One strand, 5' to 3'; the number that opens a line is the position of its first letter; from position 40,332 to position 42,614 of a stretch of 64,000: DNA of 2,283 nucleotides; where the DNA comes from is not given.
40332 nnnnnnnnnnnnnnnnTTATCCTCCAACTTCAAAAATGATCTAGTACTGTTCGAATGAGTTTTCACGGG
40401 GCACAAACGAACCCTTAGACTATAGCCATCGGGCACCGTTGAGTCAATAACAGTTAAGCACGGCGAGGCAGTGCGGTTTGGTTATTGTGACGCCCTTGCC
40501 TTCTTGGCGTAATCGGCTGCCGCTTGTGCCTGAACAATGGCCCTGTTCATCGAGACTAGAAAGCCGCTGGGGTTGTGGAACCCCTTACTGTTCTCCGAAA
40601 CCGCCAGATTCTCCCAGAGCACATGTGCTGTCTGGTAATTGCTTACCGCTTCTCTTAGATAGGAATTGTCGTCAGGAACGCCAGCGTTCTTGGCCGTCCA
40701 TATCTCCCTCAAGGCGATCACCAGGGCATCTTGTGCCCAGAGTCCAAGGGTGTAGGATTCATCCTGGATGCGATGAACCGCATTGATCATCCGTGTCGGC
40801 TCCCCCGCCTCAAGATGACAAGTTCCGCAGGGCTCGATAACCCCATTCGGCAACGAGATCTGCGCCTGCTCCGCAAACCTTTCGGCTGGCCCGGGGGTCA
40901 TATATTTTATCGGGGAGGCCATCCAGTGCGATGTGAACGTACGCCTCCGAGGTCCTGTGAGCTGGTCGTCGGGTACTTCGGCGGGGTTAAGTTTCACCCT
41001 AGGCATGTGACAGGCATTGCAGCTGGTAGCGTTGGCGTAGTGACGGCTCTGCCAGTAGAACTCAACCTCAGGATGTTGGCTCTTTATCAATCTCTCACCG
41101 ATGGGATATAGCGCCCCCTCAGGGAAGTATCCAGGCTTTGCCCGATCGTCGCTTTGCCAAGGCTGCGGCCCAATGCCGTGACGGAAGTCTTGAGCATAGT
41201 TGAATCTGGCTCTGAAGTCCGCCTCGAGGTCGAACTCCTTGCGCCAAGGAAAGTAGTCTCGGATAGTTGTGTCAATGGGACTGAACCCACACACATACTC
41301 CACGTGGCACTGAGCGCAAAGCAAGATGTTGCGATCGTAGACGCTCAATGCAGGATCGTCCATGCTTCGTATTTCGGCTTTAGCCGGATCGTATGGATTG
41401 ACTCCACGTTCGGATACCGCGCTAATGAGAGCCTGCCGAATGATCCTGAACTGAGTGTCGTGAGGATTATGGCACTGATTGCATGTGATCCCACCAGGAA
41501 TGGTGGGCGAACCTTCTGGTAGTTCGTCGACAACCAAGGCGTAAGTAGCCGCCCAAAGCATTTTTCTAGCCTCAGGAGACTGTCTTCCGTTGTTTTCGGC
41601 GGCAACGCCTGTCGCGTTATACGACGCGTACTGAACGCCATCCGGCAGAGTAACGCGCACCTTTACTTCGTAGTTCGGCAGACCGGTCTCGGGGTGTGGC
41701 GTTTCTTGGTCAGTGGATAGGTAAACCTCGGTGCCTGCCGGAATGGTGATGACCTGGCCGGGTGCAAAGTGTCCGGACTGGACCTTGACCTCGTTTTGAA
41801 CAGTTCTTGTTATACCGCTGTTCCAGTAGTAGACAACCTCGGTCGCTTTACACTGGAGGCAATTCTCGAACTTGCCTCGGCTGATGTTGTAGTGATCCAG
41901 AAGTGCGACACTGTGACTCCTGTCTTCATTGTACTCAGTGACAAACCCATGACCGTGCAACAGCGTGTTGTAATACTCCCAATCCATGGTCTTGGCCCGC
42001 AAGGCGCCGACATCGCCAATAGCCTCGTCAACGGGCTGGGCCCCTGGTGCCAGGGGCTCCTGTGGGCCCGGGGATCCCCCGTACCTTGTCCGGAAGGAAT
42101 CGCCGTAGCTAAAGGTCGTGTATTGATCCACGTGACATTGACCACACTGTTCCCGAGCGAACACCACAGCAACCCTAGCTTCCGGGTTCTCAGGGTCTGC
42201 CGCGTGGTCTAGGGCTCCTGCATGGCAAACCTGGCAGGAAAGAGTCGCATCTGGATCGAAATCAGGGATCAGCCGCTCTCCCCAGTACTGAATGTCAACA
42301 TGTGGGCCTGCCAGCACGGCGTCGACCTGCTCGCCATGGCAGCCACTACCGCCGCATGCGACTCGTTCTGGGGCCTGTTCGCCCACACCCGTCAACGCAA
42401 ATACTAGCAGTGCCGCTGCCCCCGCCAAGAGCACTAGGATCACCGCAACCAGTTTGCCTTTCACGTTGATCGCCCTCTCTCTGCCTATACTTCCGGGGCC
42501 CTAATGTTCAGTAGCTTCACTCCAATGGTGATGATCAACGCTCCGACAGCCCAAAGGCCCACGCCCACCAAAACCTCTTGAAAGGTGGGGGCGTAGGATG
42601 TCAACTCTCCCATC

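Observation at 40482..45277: Multihaem respiratory island (trihaem cytochrome c, NrfC-like, NrfD-like, octahaem NrfA-like) inserted between truA and rplM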

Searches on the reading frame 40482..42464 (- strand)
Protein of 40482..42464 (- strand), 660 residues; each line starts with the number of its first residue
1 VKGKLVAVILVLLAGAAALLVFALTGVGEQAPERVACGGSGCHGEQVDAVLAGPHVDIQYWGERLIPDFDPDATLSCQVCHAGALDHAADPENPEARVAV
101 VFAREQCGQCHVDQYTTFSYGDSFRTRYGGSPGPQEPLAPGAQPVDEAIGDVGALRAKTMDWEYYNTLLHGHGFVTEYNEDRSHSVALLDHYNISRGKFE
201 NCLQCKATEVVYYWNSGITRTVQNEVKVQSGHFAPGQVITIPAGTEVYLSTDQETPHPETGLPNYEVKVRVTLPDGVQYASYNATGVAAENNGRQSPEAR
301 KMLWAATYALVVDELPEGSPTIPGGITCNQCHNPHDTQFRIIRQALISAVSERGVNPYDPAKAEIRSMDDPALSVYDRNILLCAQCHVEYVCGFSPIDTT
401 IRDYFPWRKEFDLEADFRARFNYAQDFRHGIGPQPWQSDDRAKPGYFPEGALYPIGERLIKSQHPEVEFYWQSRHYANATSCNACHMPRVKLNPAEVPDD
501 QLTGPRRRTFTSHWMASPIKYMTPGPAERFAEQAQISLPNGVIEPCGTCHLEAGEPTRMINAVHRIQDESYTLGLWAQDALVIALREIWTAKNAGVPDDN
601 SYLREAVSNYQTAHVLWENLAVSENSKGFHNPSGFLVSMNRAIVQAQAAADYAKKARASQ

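Call 4: search_protein_families(library=pfam, proteins=[window:40482-42464:-], max_evalue=0.01)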
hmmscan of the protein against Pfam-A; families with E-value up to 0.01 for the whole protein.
window:40482-42464:- (660 aa): 3 families
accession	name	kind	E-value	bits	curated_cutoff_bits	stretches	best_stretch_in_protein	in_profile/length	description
PF02335.20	Cytochrom_C552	-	1.9e-37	129.7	24.1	4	301-415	108-202/438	Cytochrome c552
PF14522.11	Cytochrome_C7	-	9.9e-08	32.1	24.8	1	74-116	13-53/67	Cytochrome c7 and related cytochrome c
PF22113.1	Mtrc-MtrF_II-IV_dom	-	0.0073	16.3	30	0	473-565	22-103/176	Outer membrane cytochrome MtrC/MtrF-like, domains II/IV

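Call 5: search_protein_families(library=ncbifam, proteins=[window:40482-42464:-], max_evalue=0.01)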
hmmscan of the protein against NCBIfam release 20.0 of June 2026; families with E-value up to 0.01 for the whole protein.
window:40482-42464:- (660 aa): 3 families
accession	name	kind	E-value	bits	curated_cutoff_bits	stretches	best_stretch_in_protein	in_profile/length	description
NF008339.0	PRK11125.1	equivalog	1.3e-15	57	595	2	458-496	265-303/487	ammonia-forming cytochrome c nitrite reductase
TIGR03152.1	cyto_c552_HCOOH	exception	7e-12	44.8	692.5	2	459-497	224-262/441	ammonia-forming nitrite reductase cytochrome c552 subunit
TIGR04257.1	nanowire_3heme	domain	0.0011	19.1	40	0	75-119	24-65/75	c(7)-type cytochrome triheme domain-containing protein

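Call 6: find_homologous_proteins(query=window:40482-42464:-, max_evalue=0.00001)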
Query window:40482-42464:- (660 aa): 265 proteins with E <= 0.00001 among 8000 candidates; the best 120 are listed.
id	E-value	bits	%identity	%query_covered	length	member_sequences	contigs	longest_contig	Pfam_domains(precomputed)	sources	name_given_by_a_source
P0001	0.0e+0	1452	92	100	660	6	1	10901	PF02335.21,PF14522.12,PF22113.2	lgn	-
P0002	1.6e-263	894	61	98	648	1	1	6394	PF09699.16,PF02335.21,PF14522.12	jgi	jgi:formate-dependent nitrite reductase cytochrome c552 subunit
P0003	1.5e-242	825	55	100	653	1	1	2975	PF02335.21,PF14522.12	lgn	-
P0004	3.8e-236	804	55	100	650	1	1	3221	PF02335.21,PF14522.12,PF22113.2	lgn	-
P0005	5.2e-140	486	44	94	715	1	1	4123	PF02335.21,PF22113.2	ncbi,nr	ncbi:MAG TPA: ammonia-forming cytochrome c nitrite reductase subunit c552 [Candidatus Polarisediment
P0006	8.6e-139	482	45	86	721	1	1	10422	PF02335.21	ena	-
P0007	7.2e-137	476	45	90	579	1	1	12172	PF09699.16,PF02335.21,PF14522.12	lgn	-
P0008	2.4e-136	474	43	90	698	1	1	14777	PF02335.21,PF14522.12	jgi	jgi:formate-dependent nitrite reductase cytochrome c552 subunit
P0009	2.5e-136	474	45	88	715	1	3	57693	PF02335.21,PF14522.12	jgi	jgi:formate-dependent nitrite reductase cytochrome c552 subunit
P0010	2.5e-136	474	43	93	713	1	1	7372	PF02335.21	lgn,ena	-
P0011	2.7e-136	474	41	100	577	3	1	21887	PF14537.12,PF02335.21,PF14522.12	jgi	jgi:nitrite reductase (cytochrome c-552)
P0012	5.8e-136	473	41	98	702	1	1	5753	PF02335.21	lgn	-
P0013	7.3e-136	472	43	93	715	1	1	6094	PF02335.21,PF14522.12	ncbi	-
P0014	8.2e-136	472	42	99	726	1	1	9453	PF02335.21,PF14522.12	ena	-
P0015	1.4e-135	471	43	86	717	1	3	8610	PF02335.21,PF14522.12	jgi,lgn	jgi:nitrite reductase (cytochrome c-552)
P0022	2.8e-133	464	42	95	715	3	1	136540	PF02335.21,PF14522.12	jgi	-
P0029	5.5e-132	460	41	99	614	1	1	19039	PF02335.21,PF14522.12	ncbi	-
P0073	8.2e-84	300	35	100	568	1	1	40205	PF02335.21,PF14522.12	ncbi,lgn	ncbi:MAG: ammonia-forming cytochrome c nitrite reductase subunit c552 [Anaerosomatales bacterium]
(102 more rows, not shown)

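Call 7: find_encoding_contigs(protein=window:40482-42464:-, flank=10000, max_places=6)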
Protein window:40482-42464:- (660 aa): 23 contigs read that carry it; 4 places shown.
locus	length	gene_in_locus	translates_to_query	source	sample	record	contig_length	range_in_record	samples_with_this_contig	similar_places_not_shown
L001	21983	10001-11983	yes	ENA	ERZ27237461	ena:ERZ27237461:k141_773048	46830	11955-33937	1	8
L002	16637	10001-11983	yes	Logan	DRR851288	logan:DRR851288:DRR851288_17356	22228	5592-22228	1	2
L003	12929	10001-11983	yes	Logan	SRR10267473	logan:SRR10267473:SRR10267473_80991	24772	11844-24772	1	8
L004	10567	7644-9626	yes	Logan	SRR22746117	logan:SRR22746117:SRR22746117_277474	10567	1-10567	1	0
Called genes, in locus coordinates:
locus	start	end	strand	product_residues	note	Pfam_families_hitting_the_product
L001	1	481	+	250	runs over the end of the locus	PF00557:Peptidase_M24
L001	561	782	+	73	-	PF01176:eIF-1a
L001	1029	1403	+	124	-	PF00416:Ribosomal_S13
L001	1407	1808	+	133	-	PF00411:Ribosomal_S11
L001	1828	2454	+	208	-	PF00163:Ribosomal_S4, PF01479:S4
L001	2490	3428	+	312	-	PF01193:RNA_pol_L, PF01000:RNA_pol_A_bac, PF03118:RNA_pol_A_CTD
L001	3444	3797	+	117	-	PF01196:Ribosomal_L17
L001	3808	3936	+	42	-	-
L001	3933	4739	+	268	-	PF00005:ABC_tran, PF02463:SMC_N (weak), PF13304:AAA_21 (faint)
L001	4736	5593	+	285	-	PF13555:AAA_29 (faint), PF00005:ABC_tran, PF13304:AAA_21 (weak), PF02463:SMC_N (weak)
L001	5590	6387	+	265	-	PF02361:CbiQ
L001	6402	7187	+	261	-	PF01416:PseudoU_synth_1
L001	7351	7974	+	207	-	PF09699:Paired_CXXCH_1 (faint)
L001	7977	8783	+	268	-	PF13187:Fer4_9 (weak), PF13237:Fer4_10 (weak), PF13247:Fer4_11, PF00037:Fer4, PF12797:Fer4_2 (weak), PF12837:Fer4_6, PF13237:Fer4_10 (weak), PF12838:Fer4_7, +4 more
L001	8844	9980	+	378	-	PF03916:NrfD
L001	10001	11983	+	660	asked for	PF14522:Cytochrome_C7 (faint), PF02335:Cytochrom_C552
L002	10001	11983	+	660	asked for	PF14522:Cytochrome_C7 (faint), PF02335:Cytochrom_C552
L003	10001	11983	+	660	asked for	PF14522:Cytochrome_C7 (faint), PF02335:Cytochrom_C552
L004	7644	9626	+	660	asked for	PF14522:Cytochrome_C7 (faint), PF02335:Cytochrom_C552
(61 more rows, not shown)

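Call 8: search_solved_structures(query=window:40482-42464:-, max_evalue=0.01, show_alignments=2)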
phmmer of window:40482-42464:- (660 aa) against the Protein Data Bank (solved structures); distinct sequences matched with E-value up to 0.01: 22.
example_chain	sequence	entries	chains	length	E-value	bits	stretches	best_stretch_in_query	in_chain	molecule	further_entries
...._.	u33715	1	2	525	4.2e-24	88.1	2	321-497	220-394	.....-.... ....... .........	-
3owm_A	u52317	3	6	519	7.4e-24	87.3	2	321-497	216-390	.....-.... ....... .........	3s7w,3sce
3uu9_A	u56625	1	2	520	8.1e-24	87.1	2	321-497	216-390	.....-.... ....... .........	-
3rkh_A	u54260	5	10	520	8.2e-24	87.1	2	321-497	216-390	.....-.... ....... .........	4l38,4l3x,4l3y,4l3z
4q4u_A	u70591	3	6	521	8.2e-24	87.1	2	321-497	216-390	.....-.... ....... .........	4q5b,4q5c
4q0t_A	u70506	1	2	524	8.2e-24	87.1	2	321-497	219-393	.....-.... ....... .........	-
2zo5_A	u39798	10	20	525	8.3e-24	87.1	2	321-497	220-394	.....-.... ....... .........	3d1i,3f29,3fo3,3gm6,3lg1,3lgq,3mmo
3sxq_A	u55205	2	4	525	9.3e-24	86.9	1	324-494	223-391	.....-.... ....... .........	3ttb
8rv0_Y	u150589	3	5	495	8.4e-22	80.5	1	324-491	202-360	Octaheme cytochrome c nitrite reductase | Octaheme nitrite c cytochrome c reductase | Octaheme nitrite reductase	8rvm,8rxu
6v0a_A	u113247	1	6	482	1.3e-15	60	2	456-510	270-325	Nitrite reductase (cytochrome; ammonia-forming)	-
1oah_A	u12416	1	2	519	1.9e-14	56.1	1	369-656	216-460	CYTOCHROME C NITRITE REDUCTASE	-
8bcx_A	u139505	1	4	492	8.6e-14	54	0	311-408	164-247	Nitrite reductase (cytochrome; ammonia-forming)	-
2j7a_A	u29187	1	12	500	6.5e-12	47.8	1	326-656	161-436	CYTOCHROME C NITRITE REDUCTASE NRFA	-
2vr0_A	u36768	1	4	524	7.1e-12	47.7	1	326-656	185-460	CYTOCHROME C NITRITE REDUCTASE, CATALYTIC SUBUNIT NFRA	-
1gu6_A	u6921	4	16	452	7.2e-07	31.1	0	459-497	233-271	CYTOCHROME C552 | Cytochrome c-552 | Cytochrome c nitrite reductase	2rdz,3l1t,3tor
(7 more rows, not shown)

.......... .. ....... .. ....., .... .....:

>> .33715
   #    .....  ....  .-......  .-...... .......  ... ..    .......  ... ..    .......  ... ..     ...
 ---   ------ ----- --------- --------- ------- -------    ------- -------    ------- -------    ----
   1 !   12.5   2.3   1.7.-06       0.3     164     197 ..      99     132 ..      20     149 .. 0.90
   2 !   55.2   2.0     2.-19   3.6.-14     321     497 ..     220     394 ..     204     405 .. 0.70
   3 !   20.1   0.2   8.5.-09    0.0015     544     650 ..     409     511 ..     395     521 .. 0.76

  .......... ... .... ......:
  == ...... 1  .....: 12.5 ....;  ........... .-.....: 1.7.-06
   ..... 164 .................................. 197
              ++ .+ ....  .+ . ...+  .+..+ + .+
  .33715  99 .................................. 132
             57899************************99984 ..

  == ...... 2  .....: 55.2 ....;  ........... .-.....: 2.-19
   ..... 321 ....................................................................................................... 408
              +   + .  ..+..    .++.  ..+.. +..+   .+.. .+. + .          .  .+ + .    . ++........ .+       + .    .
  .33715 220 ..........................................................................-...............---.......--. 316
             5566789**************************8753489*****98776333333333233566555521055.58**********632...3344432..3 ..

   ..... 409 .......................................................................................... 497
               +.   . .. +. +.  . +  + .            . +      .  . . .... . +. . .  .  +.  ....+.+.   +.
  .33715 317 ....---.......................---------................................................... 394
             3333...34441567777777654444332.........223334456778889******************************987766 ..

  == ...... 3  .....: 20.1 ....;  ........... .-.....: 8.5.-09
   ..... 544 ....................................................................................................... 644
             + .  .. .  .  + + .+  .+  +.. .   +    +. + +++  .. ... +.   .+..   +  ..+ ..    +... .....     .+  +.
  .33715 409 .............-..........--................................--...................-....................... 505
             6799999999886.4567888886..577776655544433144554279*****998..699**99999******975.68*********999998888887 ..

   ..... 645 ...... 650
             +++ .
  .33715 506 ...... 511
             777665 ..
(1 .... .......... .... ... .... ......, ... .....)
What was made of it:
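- On ONR (octahaem nitrite reductase): They align to TvNiR K-L-Q-H and E-Y (call 8). R196 aligns with the Arg in TvNiR VVDRA (call 8).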

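Call 23: find_encoding_contigs(protein=P0001, flank=8000, max_places=2)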
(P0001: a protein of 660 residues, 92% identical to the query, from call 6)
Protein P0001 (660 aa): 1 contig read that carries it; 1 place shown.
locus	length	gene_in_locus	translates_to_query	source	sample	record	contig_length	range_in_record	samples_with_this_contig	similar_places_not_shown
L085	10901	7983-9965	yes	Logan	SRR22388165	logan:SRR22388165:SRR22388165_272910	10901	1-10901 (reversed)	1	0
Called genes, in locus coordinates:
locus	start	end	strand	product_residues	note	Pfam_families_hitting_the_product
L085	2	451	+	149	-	?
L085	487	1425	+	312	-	PF01193:RNA_pol_L, PF01000:RNA_pol_A_bac, PF03118:RNA_pol_A_CTD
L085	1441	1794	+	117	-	PF01196:Ribosomal_L17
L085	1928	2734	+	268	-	PF00005:ABC_tran, PF02463:SMC_N (weak), PF13304:AAA_21 (faint)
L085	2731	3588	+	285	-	PF00005:ABC_tran, PF13304:AAA_21 (faint), PF02463:SMC_N (weak)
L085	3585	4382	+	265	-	PF02361:CbiQ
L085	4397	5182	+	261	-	PF01416:PseudoU_synth_1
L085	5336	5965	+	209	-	PF09699:Paired_CXXCH_1 (faint)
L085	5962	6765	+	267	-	PF12838:Fer4_7 (weak), PF13187:Fer4_9 (weak), PF13247:Fer4_11, PF00037:Fer4, PF12797:Fer4_2 (weak), PF12837:Fer4_6, PF13237:Fer4_10 (weak), PF12838:Fer4_7, +4 more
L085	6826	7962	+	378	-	PF03916:NrfD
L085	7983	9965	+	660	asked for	PF14522:Cytochrome_C7 (faint), PF22113:Mtrc-MtrF_II-IV_dom (faint), PF02335:Cytochrom_C552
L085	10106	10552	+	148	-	PF00572:Ribosomal_L13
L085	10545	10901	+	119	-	?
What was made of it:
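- The same four-gene order is conserved in a relative whose ONR is 92% identical (call 23).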

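Call 24: find_encoding_contigs(protein=P0002, flank=8000, max_places=2)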
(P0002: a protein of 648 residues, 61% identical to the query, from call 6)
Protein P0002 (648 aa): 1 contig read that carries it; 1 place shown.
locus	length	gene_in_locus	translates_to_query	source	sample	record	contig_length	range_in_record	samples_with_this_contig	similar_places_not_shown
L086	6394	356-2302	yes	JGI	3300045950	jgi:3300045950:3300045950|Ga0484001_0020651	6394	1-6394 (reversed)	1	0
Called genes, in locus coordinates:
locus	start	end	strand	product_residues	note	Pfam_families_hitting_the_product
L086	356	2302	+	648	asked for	PF09699:Paired_CXXCH_1 (faint), PF14522:Cytochrome_C7 (faint), PF02335:Cytochrom_C552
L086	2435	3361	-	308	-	PF00482:T2SSF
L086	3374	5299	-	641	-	PF00092:VWA, PF13519:VWA_2, PF13768:VWA_3, PF00482:T2SSF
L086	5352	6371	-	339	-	PF00437:T2SSE, PF27713:UCP018868 (weak)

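Call 25: find_encoding_contigs(protein=P0022, flank=8000, max_places=2)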
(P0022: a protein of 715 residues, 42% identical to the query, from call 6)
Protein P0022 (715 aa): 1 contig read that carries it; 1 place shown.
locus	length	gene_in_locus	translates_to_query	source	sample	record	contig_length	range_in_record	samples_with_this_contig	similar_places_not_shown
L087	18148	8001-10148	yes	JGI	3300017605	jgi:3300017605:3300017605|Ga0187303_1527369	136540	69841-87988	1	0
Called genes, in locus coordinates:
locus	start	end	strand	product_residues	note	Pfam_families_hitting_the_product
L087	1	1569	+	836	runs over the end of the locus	PF00069:Pkinase, PF01636:APH (faint), PF03109:ABC1 (faint), PF07714:PK_Tyr_Ser-Thr, PF13424:TPR_12 (faint), PF13428:TPR_14 (faint), PF13431:TPR_17 (faint), PF13432:TPR_16 (faint), +7 more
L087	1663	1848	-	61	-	-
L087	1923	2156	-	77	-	PF20540:DUF6755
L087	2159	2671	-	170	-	PF00355:Rieske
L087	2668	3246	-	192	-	PF00037:Fer4 (faint), PF12797:Fer4_2 (weak), PF12837:Fer4_6 (faint), PF12838:Fer4_7 (faint), PF13187:Fer4_9 (faint), PF13237:Fer4_10 (faint), PF14697:Fer4_21 (faint), PF13247:Fer4_11, +1 more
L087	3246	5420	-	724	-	PF04879:Molybdop_Fe4S4, PF00384:Molybdopterin, PF01568:Molydop_binding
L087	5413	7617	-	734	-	PF07690:MFS_1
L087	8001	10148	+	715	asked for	PF14522:Cytochrome_C7 (faint), PF02335:Cytochrom_C552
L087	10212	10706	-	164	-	PF07883:Cupin_2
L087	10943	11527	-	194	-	-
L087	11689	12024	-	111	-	-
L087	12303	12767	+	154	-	PF04945:YHS (weak)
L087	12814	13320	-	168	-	PF13858:DUF4199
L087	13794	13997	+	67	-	PF05532:CsbD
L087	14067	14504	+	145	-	PF00571:CBS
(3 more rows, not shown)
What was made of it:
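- One lies beside an MFS transporter, a molybdopterin oxidoreductase and a Rieske protein (call 25).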

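Call 26: find_encoding_contigs(protein=P0007, flank=7000, max_places=2)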
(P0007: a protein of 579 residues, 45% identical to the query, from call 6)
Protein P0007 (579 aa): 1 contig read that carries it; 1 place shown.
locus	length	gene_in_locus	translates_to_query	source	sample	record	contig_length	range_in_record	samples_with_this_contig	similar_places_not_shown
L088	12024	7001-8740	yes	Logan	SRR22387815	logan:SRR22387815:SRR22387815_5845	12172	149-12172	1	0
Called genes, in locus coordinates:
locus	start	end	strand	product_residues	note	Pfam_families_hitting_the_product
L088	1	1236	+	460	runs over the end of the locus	?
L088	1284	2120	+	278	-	PF13183:Fer4_8 (faint), PF14697:Fer4_21 (faint), PF00037:Fer4 (weak), PF12797:Fer4_2 (faint), PF12837:Fer4_6 (faint), PF12838:Fer4_7, PF13237:Fer4_10 (weak), PF12838:Fer4_7 (weak), +3 more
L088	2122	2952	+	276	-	PF12801:Fer4_5, PF12837:Fer4_6 (faint), PF12838:Fer4_7 (faint), PF13484:Fer4_16 (faint), PF00037:Fer4 (faint), PF12797:Fer4_2 (faint), PF13237:Fer4_10, PF14697:Fer4_21 (weak), +2 more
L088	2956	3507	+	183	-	PF03892:NapB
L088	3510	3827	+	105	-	PF03927:NapD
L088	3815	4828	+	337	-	PF02663:FmdE, PF01258:zf-dskA_traR (faint), PF00126:HTH_1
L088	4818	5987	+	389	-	PF00994:MoCF_biosynth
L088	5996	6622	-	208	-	PF00989:PAS (weak), PF13188:PAS_8 (faint), PF00196:GerE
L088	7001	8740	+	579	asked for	PF09699:Paired_CXXCH_1 (faint), PF14522:Cytochrome_C7 (faint), PF02335:Cytochrom_C552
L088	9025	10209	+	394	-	PF00890:FAD_binding_2, PF01266:DAO (weak), PF03486:HI0933_like, PF07992:Pyr_redox_2 (weak), PF12831:FAD_oxidored (weak), PF13450:NAD_binding_8 (weak), PF13738:Pyr_redox_3 (weak), PF22780:HI0933_like_1st, +1 more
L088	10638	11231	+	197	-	PF00581:Rhodanese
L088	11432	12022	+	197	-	?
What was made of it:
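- One homologue lies beside napGH, napB and napD (call 26). Homologues are linked to nap genes and to a transporter plus a molybdoenzyme (calls 25, 26).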

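Call 27: find_encoding_contigs(protein=P0029, flank=7000, max_places=2)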
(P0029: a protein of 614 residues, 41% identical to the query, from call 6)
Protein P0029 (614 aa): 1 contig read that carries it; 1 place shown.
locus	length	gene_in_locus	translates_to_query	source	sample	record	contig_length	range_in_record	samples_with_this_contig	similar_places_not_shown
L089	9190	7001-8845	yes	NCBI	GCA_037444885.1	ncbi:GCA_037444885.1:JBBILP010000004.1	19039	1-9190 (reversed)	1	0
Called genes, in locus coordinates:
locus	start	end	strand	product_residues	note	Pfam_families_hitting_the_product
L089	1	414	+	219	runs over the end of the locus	PF00072:Response_reg (weak), PF04545:Sigma70_r4 (faint), PF00196:GerE, PF08281:Sigma70_r4_2 (weak)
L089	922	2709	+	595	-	PF02985:HEAT (faint), PF13646:HEAT_2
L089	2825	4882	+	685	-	PF08448:PAS_4 (faint), PF00989:PAS (weak), PF13188:PAS_8 (weak), PF08447:PAS_3 (weak), PF00990:GGDEF, PF00563:EAL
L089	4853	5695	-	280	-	PF00037:Fer4 (weak), PF12838:Fer4_7, PF13187:Fer4_9 (weak), PF13237:Fer4_10, PF14697:Fer4_21 (weak)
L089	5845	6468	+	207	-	-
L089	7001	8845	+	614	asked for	PF14522:Cytochrome_C7 (faint), PF02335:Cytochrom_C552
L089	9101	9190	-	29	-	?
